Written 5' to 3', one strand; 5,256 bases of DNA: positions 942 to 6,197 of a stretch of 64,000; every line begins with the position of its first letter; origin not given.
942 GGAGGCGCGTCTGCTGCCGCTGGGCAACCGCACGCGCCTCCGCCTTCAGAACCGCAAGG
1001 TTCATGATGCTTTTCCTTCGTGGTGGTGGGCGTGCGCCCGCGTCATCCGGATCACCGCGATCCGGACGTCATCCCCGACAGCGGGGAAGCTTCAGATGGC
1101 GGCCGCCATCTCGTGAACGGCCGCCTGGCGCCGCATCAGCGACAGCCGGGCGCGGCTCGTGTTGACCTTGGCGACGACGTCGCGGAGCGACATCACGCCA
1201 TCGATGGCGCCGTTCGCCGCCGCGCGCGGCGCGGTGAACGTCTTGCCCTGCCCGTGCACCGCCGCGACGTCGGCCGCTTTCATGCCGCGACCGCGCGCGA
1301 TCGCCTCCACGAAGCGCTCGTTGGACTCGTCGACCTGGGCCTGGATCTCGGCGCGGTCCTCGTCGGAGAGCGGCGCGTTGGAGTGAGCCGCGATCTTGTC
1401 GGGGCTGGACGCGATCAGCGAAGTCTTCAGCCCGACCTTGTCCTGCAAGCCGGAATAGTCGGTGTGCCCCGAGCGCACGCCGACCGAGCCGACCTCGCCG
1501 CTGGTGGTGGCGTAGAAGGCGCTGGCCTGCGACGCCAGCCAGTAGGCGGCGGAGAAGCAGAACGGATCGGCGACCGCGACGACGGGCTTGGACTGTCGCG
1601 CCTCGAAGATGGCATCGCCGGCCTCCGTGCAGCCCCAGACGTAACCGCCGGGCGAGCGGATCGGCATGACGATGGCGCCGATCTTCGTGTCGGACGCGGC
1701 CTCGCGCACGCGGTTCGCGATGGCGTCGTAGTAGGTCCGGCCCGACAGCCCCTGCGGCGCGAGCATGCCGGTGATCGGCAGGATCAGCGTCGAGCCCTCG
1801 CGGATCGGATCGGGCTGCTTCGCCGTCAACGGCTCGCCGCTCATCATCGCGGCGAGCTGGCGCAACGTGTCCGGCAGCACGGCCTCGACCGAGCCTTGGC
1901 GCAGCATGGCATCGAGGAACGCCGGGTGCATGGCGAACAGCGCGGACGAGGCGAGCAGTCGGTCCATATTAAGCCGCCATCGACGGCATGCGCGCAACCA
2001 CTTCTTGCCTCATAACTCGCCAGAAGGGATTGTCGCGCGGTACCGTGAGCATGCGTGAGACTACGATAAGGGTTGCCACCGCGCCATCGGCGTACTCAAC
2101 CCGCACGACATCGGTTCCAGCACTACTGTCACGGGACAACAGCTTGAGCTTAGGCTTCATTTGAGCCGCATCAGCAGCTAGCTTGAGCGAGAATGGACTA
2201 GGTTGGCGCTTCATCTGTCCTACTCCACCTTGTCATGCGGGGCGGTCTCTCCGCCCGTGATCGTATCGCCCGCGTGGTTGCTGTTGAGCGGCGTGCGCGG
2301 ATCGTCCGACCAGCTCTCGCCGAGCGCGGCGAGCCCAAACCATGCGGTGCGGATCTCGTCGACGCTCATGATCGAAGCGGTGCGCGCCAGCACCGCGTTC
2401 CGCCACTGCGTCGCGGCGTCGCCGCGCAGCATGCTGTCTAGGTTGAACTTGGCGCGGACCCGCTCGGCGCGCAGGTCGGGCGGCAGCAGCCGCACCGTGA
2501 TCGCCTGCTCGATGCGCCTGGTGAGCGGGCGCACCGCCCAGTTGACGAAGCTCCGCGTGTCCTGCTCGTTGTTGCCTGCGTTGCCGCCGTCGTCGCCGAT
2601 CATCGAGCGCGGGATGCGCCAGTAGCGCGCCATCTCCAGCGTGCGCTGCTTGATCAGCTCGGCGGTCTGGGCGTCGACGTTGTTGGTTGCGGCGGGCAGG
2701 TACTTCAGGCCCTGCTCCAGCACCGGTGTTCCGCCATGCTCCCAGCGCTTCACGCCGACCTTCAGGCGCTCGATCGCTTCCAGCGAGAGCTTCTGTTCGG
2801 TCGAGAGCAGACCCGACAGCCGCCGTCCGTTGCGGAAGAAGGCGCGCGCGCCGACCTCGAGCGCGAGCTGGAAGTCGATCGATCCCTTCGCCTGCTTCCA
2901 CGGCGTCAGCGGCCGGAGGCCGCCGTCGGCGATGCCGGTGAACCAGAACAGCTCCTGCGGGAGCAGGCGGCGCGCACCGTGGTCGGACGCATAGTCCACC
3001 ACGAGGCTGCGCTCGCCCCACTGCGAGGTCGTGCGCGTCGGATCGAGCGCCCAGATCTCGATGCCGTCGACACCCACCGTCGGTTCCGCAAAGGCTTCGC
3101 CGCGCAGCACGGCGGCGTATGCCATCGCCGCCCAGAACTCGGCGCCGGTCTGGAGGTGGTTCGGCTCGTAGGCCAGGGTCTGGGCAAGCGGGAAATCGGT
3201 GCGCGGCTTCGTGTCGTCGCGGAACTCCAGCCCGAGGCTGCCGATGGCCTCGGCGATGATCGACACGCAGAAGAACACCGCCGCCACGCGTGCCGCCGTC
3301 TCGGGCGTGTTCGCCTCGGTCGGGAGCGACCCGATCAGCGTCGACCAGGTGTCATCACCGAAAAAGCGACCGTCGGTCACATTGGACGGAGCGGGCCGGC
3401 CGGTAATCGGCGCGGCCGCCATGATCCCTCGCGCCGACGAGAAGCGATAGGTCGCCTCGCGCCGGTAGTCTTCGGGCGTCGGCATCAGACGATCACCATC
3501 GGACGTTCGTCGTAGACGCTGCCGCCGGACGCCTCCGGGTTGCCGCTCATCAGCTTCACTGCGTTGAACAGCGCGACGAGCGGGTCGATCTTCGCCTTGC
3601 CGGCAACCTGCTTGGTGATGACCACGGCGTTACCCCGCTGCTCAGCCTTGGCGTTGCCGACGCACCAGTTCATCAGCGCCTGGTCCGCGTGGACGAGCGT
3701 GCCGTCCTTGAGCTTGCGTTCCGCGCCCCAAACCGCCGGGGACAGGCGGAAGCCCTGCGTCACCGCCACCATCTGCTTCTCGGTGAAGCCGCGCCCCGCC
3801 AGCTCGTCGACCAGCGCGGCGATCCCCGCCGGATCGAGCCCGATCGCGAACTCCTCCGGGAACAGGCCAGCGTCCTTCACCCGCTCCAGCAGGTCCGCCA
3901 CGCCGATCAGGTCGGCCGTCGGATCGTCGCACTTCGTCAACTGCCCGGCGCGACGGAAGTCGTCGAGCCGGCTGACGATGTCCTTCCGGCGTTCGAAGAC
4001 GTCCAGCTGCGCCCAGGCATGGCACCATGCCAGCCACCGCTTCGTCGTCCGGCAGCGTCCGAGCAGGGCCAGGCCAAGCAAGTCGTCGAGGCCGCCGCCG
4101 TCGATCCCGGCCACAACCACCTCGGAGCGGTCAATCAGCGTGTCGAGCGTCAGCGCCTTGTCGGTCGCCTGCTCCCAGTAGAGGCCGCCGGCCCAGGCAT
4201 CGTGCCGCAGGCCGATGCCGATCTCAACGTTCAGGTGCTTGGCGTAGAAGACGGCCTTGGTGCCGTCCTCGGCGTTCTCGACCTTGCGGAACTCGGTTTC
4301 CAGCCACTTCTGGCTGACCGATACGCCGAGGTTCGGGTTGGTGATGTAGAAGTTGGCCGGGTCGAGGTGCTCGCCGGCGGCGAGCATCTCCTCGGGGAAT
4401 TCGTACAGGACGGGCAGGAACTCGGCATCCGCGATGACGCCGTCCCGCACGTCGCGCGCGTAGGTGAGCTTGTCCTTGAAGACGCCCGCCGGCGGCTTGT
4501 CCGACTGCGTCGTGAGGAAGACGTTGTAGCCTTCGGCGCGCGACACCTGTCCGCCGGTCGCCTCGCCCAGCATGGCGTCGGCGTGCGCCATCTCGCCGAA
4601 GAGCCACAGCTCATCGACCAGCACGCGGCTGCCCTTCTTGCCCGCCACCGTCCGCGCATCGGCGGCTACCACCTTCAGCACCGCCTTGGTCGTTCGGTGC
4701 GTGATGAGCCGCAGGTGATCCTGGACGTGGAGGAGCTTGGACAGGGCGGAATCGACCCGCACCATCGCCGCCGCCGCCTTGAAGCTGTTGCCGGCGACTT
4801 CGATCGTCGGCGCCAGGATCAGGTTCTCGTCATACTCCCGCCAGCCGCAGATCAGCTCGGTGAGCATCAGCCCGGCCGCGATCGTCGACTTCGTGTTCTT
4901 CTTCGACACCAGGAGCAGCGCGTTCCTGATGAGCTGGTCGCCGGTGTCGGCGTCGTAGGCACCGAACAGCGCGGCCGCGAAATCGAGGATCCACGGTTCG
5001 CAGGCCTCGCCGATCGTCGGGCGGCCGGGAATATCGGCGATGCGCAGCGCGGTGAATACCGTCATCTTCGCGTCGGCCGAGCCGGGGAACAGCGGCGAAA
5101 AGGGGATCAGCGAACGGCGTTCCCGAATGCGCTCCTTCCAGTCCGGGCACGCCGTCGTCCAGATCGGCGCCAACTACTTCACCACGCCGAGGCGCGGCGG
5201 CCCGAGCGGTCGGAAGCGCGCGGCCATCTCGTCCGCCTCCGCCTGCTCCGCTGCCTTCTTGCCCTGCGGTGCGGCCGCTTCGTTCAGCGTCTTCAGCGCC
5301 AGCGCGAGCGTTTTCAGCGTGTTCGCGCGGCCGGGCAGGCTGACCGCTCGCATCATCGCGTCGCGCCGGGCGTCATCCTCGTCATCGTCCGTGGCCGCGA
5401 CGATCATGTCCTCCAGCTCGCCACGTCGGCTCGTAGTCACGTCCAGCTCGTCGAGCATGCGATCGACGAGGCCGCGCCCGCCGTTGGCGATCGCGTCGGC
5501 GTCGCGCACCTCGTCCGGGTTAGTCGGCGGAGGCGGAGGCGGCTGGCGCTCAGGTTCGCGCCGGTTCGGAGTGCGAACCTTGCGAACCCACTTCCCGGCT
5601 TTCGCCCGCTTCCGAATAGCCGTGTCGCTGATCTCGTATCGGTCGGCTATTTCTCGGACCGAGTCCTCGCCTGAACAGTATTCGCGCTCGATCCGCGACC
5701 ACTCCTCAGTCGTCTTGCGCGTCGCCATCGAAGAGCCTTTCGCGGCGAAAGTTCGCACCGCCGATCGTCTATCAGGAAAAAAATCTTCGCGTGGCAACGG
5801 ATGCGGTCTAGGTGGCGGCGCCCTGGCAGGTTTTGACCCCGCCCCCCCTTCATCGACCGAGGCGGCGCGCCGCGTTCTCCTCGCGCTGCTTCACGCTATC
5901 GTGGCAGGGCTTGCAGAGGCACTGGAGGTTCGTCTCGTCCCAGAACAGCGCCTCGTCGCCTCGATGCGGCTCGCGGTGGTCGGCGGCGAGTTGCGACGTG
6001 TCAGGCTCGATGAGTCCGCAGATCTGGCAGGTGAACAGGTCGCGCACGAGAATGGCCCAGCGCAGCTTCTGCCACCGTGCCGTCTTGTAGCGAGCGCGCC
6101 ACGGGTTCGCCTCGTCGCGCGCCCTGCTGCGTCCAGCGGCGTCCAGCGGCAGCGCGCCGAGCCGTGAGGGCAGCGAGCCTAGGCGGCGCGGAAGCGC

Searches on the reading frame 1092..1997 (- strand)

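Call 8: search_protein_families(library=pfam, proteins=[window:1092-1997:-], max_evalue=0.01)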
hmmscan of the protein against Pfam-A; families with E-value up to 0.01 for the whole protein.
window:1092-1997:- (301 aa): 2 families
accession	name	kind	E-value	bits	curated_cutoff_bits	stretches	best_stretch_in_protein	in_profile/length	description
PF01343.23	Peptidase_S49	-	3.2e-28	99.1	24.9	1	134-280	4-149/154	Peptidase family S49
PF25145.1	NfeD1b_N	-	3.6e-05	23.9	40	1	95-178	20-101/189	NfeD1b, N-terminal domain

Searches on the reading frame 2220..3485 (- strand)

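Call 8: search_protein_families(library=pfam, proteins=[window:2220-3485:-], max_evalue=0.01)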
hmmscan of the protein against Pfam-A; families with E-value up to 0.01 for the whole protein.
window:2220-3485:- (421 aa): 1 family
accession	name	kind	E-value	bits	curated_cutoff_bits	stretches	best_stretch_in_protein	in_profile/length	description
PF04860.17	Phage_portal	-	1.5e-62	212.1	39.1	1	69-380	2-318/321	Phage portal protein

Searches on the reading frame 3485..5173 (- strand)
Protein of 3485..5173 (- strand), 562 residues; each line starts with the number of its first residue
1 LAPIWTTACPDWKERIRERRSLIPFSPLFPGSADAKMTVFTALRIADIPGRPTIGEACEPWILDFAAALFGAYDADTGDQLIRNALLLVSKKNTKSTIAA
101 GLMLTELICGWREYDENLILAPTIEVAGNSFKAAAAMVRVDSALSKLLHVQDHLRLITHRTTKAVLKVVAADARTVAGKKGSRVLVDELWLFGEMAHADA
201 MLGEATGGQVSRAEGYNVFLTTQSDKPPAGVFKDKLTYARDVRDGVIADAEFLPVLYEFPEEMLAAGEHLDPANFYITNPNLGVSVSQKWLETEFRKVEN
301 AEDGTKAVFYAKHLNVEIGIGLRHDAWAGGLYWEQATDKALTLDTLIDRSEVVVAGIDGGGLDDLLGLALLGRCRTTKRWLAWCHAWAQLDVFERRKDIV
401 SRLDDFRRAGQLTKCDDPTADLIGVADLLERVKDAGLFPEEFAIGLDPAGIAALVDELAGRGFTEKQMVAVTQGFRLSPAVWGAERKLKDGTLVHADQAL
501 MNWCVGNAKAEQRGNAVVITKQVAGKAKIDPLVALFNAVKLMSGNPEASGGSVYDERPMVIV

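Call 8: search_protein_families(library=pfam, proteins=[window:3485-5173:-], max_evalue=0.01)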
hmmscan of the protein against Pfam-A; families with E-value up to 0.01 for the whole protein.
window:3485-5173:- (562 aa): 2 families
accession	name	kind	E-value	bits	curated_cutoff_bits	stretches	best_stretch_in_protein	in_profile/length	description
PF20441.4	TerL_nuclease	-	3.5e-11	43.2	24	1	257-540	8-280/286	Terminase large subunit, endonuclease domain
PF03354.21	TerL_ATPase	-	2e-08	34.6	23.7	1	69-226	10-164/178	Terminase large subunit, ATPase domain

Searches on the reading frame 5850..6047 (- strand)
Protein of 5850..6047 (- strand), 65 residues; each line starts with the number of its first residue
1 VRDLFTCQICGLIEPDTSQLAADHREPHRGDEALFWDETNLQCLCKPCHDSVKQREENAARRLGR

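Call 8: search_protein_families(library=pfam, proteins=[window:5850-6047:-], max_evalue=0.01)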
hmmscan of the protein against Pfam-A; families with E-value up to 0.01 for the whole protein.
window:5850-6047:- (65 aa): 2 families
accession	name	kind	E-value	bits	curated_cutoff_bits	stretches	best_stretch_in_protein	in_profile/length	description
PF01844.29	HNH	-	2.7e-06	27.9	21.4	1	7-53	1-45/47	HNH endonuclease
PF14279.12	HNH_5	-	0.0032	17.8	27.5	0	7-61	1-52/56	HNH endonuclease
